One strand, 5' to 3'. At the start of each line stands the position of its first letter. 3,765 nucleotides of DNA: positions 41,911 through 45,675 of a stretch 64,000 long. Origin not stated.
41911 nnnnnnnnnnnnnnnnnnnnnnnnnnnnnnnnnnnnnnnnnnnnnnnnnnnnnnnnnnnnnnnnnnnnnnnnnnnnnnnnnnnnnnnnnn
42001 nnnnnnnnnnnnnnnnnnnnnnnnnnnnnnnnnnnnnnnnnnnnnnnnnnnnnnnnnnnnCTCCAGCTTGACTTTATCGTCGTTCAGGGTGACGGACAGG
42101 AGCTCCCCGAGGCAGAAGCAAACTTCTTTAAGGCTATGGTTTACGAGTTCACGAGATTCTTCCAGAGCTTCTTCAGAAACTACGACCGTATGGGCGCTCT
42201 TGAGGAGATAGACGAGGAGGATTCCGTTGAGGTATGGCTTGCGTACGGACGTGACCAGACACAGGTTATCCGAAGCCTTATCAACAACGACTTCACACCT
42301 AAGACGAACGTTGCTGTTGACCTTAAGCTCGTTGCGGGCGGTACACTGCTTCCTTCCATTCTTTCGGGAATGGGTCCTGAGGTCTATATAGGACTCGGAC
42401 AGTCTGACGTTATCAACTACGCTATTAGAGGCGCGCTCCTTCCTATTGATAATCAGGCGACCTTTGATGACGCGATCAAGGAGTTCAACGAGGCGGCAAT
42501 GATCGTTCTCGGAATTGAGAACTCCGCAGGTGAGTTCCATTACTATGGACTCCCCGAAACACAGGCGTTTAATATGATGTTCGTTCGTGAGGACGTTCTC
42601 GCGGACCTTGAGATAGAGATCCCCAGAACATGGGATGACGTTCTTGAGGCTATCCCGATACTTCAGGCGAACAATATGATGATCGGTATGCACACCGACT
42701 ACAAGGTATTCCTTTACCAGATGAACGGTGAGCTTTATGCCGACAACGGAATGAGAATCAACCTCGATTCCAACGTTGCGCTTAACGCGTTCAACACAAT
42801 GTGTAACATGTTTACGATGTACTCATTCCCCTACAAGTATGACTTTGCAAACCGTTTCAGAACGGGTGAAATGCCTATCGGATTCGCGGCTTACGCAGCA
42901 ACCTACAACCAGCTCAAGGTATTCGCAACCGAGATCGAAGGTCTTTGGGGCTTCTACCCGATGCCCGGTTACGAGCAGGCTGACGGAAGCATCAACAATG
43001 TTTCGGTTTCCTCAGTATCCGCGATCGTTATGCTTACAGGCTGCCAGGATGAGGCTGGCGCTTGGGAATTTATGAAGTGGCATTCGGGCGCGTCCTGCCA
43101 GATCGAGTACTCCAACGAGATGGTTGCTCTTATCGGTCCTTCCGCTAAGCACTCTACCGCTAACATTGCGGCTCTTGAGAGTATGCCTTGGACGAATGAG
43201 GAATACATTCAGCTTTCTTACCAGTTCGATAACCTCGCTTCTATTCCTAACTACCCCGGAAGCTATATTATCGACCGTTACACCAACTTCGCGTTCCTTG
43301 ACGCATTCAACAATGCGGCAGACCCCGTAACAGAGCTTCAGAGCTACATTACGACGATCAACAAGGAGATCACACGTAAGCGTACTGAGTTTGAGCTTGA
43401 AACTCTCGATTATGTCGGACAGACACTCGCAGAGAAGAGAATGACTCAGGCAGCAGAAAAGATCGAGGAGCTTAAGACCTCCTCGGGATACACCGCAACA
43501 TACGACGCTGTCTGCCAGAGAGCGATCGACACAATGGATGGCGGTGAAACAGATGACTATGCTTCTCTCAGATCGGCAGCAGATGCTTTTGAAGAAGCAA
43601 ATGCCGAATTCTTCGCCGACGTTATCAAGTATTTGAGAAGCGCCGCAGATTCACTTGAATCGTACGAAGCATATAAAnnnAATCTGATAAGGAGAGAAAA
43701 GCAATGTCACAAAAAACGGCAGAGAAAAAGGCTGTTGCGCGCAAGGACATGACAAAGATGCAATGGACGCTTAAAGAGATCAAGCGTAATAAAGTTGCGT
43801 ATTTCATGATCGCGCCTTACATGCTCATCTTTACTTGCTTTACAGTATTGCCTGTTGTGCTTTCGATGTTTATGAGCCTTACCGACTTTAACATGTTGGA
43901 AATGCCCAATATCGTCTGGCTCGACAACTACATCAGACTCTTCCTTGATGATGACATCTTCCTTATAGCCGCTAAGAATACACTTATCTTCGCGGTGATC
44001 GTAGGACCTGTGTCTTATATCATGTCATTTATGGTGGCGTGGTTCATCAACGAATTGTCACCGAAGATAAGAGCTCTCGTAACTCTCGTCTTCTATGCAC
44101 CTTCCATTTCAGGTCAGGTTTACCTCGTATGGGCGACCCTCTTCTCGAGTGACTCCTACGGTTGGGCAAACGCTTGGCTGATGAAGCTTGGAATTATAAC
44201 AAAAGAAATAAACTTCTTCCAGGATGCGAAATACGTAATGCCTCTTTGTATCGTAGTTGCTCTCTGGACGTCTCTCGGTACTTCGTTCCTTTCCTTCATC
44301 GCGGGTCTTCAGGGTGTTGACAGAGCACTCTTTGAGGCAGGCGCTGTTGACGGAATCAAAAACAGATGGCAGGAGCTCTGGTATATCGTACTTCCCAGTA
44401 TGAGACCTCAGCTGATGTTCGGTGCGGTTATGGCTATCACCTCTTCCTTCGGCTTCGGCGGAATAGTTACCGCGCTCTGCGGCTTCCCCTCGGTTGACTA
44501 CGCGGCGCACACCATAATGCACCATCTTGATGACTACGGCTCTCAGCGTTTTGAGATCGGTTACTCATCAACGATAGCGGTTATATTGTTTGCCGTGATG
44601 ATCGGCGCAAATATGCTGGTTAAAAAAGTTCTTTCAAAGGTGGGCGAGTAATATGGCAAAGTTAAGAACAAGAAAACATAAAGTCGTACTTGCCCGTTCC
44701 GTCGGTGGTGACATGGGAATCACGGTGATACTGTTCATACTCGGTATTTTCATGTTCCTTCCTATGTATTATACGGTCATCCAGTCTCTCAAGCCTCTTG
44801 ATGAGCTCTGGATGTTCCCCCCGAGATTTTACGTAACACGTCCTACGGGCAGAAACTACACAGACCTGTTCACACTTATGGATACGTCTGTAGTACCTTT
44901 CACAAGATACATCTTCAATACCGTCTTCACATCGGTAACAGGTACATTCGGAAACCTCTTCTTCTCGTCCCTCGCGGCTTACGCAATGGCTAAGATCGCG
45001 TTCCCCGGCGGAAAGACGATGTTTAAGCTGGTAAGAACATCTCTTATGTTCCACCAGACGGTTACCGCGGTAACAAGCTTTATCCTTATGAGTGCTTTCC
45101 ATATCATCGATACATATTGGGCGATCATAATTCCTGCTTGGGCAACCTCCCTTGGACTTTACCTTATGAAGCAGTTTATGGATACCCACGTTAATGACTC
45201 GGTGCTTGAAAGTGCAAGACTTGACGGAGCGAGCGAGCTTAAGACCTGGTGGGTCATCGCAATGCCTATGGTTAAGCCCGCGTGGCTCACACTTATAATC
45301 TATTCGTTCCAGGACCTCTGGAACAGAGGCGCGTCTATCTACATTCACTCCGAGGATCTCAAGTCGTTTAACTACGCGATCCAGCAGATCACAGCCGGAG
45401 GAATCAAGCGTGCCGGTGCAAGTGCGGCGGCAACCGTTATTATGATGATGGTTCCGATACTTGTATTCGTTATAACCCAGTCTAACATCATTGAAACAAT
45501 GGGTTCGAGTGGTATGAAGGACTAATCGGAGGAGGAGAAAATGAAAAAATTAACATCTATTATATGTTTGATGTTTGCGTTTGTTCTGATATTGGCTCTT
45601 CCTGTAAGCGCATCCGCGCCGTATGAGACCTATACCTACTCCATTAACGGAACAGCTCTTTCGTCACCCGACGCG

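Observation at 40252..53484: Seven-gene cassette: one giant CBM-fused binding protein, two permease pairs, an NHL/TPR/Yip1 membrane protein and a 1196-aa secreted protein, with no ATPase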

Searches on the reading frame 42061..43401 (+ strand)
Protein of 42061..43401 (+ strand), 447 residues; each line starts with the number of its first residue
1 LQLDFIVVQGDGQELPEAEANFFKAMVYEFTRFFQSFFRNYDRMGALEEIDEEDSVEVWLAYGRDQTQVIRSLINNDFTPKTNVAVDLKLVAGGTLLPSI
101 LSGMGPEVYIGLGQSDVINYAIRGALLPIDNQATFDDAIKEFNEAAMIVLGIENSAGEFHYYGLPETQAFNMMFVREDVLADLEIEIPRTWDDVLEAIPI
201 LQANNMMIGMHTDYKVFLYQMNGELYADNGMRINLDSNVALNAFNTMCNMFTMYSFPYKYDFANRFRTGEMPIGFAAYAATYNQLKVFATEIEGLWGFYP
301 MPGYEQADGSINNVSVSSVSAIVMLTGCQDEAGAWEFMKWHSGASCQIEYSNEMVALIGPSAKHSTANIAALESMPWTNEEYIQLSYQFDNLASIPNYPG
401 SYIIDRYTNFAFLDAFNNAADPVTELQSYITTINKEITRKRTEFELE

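Call 49: search_protein_families(library=pfam, proteins=[window:42061-43401:+], max_evalue=1)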
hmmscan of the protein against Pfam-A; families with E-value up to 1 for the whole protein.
window:42061-43401:+ (447 aa): 2 families
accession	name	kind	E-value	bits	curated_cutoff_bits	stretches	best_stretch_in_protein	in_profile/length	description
PF01547.30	SBP_bac_1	-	2e-16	61.3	26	1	69-340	9-299/307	Bacterial extracellular solute-binding protein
PF13416.11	SBP_bac_8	-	8.9e-13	49.1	27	1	103-362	35-262/279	Bacterial extracellular solute-binding protein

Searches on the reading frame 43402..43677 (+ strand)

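Call 49: search_protein_families(library=pfam, proteins=[window:43402-43677:+], max_evalue=1)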
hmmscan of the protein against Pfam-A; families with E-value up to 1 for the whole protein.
window:43402-43677:+ (92 aa): 4 families
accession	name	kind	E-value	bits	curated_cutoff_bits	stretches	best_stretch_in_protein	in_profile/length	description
PF13031.12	DUF3892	-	0.015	16.2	22.3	1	13-84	6-61/71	Protein of unknown function (DUF3892)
PF19306.5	WH_Lhr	-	0.067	13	27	1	28-92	12-78/168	Large helicase-related protein, winged helix domain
PF19698.5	DUF6197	-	0.081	13.7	24.6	1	26-83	56-110/111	Family of unknown function (DUF6197)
PF19292.4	KPBB_C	-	0.16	11.6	27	1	9-79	30-99/238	Phosphorylase b kinase C-terminal domain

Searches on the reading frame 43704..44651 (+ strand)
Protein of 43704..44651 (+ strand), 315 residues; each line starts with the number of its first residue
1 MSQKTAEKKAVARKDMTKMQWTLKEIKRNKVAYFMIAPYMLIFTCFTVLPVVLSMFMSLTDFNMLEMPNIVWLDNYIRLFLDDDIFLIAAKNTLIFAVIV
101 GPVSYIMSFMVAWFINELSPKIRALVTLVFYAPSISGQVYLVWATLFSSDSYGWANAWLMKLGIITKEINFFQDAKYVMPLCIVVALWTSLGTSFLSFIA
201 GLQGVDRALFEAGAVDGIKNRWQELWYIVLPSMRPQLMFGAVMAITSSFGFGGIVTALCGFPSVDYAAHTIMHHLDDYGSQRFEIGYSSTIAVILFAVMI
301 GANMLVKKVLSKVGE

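Call 4: search_protein_families(library=pfam, proteins=[window:43704-44651:+], max_evalue=0.01)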
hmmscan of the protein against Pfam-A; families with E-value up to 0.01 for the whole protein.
window:43704-44651:+ (315 aa): 1 family
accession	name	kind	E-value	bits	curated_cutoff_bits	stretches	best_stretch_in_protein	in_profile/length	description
PF00528.27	BPD_transp_1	-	5.2e-05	23.5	26.4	1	114-300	43-169/184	Binding-protein-dependent transport system inner membrane component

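Call 5: search_protein_families(library=ncbifam, proteins=[window:43704-44651:+], max_evalue=0.01)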
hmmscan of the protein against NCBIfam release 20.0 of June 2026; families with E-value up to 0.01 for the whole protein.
window:43704-44651:+ (315 aa): 9 families
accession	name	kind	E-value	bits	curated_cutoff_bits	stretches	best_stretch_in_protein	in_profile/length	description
NF007852.0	PRK10561.1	equivalog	2.6e-16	60.3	335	1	27-304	9-282/295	sn-glycerol-3-phosphate ABC transporter permease UgpA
NF007044.0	PRK09497.1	equivalog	8.3e-12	45.2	348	1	29-312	8-280/285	spermidine/putrescine ABC transporter permease PotB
NF040931.1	ABC_arch_GlcT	equivalog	8.8e-11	42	360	1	40-285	5-248/278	glucose ABC transporter permease GlcT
TIGR02139.1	permease_CysT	equivalog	1.8e-07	31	246.1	1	53-305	16-258/265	sulfate ABC transporter permease subunit CysT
TIGR00969.1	3a0106s02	subfamily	4.2e-07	29.7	240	1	74-310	48-269/272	sulfate ABC transporter permease subunit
NF008208.0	PRK10971.1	equivalog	8.6e-07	28.7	415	1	41-301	21-258/277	sulfate/thiosulfate ABC transporter permease CysT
TIGR02140.1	permease_CysW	equivalog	6.5e-06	25.8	329.1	1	73-310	33-255/261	sulfate ABC transporter permease subunit CysW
NF007963.0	PRK10683.1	equivalog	1.2e-05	24.9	489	1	31-307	40-306/317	putrescine ABC transporter permease PotH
NF007545.0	PRK10160.1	equivalog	0.0041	16.6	342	1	195-257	158-217/275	taurine ABC transporter permease TauC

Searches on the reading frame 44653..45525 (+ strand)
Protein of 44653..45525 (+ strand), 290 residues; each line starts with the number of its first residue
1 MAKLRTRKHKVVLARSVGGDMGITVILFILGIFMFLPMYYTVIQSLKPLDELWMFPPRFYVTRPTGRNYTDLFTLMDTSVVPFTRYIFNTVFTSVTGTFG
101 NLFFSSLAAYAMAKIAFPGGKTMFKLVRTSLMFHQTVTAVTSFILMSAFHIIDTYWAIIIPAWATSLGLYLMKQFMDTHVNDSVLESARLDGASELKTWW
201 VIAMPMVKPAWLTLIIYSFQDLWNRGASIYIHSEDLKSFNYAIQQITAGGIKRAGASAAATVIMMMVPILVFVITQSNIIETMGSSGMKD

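Call 4: search_protein_families(library=pfam, proteins=[window:44653-45525:+], max_evalue=0.01)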
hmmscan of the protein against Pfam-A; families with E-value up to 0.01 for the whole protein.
window:44653-45525:+ (290 aa): 1 family
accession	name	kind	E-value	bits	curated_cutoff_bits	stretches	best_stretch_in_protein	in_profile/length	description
PF00528.27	BPD_transp_1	-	1.5e-07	31.8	26.4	1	140-276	34-175/184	Binding-protein-dependent transport system inner membrane component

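Call 5: search_protein_families(library=ncbifam, proteins=[window:44653-45525:+], max_evalue=0.01)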
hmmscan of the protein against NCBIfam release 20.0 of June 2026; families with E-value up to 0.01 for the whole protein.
window:44653-45525:+ (290 aa): 8 families
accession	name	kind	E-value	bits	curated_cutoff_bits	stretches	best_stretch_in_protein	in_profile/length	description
NF008210.0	PRK10973.1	equivalog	3.6e-18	66.2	297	1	27-280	15-273/281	sn-glycerol-3-phosphate ABC transporter permease UgpE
NF040932.1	ABC_arch_GlcU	equivalog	5.4e-18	65.6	340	1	24-280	6-261/272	glucose ABC transporter permease GlcU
NF008231.0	PRK10998.1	equivalog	9.2e-13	48.4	261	1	78-290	76-296/296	maltose ABC transporter permease MalG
TIGR01581.1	Mo_ABC_porter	hypoth_equivalog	1e-05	25.2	210.3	1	90-233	26-183/225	ABC transporter permease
TIGR02141.1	modB_ABC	equivalog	3e-05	23.7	182.6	1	97-249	10-179/208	molybdate ABC transporter permease subunit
NF007047.0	PRK09500.1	equivalog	4.1e-05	23.3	326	1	95-276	69-249/257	spermidine/putrescine ABC transporter permease PotC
TIGR01097.1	PhnE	equivalog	0.0003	20.3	216.7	1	78-220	52-193/252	phosphonate ABC transporter, permease protein PhnE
NF040839.1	tungstate_WtpB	equivalog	0.00061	19.5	340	1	74-275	36-244/251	tungstate ABC transporter permease WtpB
